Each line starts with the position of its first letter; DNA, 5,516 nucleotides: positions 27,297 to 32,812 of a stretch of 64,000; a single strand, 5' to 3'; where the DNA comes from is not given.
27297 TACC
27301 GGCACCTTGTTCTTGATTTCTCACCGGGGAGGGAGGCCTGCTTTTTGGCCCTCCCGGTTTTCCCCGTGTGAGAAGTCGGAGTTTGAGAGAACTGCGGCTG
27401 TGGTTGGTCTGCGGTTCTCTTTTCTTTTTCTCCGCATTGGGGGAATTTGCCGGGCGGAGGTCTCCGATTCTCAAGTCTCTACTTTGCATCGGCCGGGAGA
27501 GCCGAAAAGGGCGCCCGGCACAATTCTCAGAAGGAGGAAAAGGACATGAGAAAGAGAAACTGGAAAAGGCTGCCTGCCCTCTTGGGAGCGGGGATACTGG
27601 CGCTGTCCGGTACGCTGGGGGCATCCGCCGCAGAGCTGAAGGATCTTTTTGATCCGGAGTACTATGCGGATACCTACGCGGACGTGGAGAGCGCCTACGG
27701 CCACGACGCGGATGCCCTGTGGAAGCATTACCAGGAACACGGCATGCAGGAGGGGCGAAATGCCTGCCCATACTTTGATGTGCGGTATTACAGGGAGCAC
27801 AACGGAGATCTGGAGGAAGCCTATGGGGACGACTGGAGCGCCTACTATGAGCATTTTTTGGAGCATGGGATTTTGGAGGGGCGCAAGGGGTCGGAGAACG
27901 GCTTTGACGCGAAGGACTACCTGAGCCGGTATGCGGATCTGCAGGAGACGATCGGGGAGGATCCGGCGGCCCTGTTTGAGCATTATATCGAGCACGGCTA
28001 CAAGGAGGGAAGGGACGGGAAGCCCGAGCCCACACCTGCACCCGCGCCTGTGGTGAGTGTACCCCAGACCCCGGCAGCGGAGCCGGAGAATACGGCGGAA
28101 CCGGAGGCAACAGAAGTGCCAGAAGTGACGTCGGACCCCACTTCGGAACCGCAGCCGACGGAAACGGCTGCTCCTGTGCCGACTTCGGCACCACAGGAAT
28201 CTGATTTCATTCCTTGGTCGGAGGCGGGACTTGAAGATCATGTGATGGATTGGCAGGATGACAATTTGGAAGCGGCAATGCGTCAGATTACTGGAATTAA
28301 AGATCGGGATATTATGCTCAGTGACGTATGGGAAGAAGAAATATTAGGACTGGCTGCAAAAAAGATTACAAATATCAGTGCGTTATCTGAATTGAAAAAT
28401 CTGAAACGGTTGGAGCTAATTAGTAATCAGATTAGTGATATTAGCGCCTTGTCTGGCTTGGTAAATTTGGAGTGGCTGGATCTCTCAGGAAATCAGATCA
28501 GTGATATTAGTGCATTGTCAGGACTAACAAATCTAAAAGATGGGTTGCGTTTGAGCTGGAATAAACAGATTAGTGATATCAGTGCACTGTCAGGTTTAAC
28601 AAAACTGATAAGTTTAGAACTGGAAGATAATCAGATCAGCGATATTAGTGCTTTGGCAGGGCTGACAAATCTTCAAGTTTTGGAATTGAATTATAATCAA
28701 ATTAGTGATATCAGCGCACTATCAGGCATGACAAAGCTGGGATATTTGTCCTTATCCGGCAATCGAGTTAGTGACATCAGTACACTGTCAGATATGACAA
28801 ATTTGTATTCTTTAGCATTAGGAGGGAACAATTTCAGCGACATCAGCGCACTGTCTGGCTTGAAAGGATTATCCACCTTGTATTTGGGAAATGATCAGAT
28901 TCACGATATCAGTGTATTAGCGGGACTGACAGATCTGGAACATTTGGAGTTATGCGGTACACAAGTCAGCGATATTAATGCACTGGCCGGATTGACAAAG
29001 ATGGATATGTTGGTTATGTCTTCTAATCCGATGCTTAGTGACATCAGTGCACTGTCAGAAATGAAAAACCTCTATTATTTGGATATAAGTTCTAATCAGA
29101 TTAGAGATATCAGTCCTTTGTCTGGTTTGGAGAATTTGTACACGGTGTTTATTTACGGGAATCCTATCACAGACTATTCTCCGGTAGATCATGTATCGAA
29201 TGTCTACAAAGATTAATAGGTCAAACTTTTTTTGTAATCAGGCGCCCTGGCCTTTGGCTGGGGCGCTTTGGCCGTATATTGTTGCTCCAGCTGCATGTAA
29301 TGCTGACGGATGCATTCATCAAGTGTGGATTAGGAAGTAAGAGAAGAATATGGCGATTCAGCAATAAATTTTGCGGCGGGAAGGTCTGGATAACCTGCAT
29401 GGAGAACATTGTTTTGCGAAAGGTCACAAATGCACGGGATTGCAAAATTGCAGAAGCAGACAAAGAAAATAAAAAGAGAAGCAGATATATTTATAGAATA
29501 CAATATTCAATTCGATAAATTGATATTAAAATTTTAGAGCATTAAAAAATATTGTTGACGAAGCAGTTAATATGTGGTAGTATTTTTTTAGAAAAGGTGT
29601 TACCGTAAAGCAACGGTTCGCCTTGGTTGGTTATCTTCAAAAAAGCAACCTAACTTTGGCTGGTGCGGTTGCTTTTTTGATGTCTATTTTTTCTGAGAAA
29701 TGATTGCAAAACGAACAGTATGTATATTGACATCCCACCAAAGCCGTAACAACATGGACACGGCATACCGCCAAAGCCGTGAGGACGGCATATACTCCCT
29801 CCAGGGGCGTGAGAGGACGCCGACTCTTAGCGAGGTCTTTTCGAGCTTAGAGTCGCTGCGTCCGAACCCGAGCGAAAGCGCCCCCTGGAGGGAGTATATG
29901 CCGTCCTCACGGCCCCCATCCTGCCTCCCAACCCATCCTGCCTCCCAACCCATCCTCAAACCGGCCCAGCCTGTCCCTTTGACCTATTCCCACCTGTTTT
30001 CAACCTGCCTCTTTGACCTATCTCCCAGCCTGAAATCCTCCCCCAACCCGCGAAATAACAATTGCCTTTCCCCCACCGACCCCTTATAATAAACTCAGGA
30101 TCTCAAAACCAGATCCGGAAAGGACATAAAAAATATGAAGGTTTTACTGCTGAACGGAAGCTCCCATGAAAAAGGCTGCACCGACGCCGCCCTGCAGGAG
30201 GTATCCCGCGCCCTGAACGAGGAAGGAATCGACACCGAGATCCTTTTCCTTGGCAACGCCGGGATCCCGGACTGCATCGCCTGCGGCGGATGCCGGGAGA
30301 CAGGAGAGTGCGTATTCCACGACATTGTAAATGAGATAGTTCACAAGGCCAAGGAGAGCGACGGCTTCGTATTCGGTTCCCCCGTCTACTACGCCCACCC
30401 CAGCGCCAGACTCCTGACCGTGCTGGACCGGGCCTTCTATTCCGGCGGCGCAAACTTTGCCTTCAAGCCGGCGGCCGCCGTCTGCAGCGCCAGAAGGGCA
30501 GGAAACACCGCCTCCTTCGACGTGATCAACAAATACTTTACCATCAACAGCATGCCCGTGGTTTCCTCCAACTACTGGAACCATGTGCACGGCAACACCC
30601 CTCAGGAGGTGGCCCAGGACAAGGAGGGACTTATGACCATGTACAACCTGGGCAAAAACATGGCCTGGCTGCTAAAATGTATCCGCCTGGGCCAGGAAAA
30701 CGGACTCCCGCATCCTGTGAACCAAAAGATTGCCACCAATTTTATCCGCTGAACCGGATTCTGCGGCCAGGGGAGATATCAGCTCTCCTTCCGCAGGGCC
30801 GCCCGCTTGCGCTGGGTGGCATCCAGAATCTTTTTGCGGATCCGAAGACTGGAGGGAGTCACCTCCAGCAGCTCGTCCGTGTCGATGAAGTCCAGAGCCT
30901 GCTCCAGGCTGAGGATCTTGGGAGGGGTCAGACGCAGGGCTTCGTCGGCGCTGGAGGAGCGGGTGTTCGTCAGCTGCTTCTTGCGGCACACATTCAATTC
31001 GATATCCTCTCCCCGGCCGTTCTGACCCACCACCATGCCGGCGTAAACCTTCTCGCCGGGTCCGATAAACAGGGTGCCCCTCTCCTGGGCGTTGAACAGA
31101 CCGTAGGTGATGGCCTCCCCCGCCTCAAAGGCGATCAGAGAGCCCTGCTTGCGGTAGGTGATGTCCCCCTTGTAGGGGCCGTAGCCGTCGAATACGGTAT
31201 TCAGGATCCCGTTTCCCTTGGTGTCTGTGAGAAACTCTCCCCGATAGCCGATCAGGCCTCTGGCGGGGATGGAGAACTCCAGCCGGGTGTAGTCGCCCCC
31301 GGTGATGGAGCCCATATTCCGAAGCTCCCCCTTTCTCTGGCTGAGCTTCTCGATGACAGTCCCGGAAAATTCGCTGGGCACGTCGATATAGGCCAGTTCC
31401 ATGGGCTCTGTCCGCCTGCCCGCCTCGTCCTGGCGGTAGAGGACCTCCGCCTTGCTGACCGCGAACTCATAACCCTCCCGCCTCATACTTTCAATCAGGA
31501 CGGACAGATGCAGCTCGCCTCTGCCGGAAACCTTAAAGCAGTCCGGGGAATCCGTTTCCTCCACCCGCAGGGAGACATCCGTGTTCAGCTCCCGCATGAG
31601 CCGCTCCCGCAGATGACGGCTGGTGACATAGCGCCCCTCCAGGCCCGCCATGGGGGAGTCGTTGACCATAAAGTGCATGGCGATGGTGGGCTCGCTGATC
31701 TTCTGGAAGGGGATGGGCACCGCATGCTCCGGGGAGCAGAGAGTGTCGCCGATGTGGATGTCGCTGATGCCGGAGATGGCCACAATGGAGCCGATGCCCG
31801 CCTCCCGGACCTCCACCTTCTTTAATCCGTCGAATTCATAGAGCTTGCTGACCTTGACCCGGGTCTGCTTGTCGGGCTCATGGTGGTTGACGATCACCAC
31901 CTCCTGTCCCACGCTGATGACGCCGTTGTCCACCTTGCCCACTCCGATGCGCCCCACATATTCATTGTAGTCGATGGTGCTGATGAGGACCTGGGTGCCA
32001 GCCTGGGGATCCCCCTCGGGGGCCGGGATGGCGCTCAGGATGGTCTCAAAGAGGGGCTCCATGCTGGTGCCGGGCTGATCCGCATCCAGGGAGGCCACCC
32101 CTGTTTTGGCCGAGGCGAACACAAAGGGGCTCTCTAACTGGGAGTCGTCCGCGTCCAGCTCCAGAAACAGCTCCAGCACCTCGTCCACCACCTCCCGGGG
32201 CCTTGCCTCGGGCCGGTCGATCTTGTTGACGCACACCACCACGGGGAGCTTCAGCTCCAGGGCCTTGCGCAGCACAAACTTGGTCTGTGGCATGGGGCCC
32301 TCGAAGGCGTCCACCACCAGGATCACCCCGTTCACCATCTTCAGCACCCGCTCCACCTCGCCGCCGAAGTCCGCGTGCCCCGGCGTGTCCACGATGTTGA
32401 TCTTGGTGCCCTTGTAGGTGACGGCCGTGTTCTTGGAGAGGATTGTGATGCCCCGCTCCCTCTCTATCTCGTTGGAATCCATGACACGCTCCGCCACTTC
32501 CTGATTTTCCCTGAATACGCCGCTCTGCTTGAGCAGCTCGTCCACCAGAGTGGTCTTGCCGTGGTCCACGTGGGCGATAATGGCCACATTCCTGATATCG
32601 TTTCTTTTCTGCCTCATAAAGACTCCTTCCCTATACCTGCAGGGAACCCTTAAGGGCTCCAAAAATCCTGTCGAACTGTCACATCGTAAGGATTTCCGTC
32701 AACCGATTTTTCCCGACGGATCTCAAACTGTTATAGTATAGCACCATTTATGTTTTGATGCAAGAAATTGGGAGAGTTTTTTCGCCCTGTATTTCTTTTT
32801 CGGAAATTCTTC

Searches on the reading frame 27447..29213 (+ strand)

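Call 14: search_protein_families(library=pfam, proteins=[window:27447-29213:+], max_evalue=0.001)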
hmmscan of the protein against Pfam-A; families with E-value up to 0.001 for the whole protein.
window:27447-29213:+ (589 aa): 8 families
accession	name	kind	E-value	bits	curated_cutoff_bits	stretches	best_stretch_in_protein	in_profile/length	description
PF12799.13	LRR_4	-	3.4e-52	173.7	27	8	407-448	1-43/44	Leucine Rich repeats (2 copies)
PF13855.12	LRR_8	-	1.1e-34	118.4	27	3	310-351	16-61/61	Leucine rich repeat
PF23211.1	LRR_LRWD1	-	1.3e-12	48.2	28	1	377-445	34-102/190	Leucine-rich repeat and WD repeat-containing protein 1, LRR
PF13516.12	LRR_6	-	3e-10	39.8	23.4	0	407-422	3-18/24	Leucine Rich repeat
PF23598.1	LRR_14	-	8.5e-09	35.1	40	1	306-506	36-250/353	Leucine-rich repeat region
PF14580.12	LRR_9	-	1.1e-07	32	30.5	0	344-443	24-127/175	Leucine-rich repeat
PF00560.39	LRR_1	-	1.4e-07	30.7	20.6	0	340-358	1-21/23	Leucine Rich Repeat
PF23952.1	LRR_EndoS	-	1.6e-05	25.5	27.9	0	432-520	26-109/116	Endo-beta-N-acetylglucosaminidase EndoS LRR domain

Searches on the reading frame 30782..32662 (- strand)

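Call 74: search_protein_families(library=pfam, proteins=[window:30782-32662:-], max_evalue=0.00001)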
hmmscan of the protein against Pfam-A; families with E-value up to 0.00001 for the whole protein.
window:30782-32662:- (627 aa): 6 families
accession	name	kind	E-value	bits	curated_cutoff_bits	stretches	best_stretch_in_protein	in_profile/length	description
PF00009.33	GTP_EFTU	-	2.9e-59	200.3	26.5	1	22-213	2-187/188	Elongation factor Tu GTP binding domain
PF21018.2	BipA_C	-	3e-45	152.9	23.8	1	506-614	1-109/110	TypA/BipA C-terminal domain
PF00679.30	EFG_C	-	5.8e-23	81.2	27.9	1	418-502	3-86/89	Elongation factor G C-terminus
PF03144.31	GTP_EFTU_D2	-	2.1e-10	41.3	30.3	1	237-309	1-73/73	Elongation factor Tu domain 2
PF22042.2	EF-G_D2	-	7.1e-10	39.3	27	1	226-310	5-83/84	Elongation factor G domain 2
PF01926.29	MMR_HSR1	-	8.1e-07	29.6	21.9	1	26-147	2-113/113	50S ribosome-binding GTPase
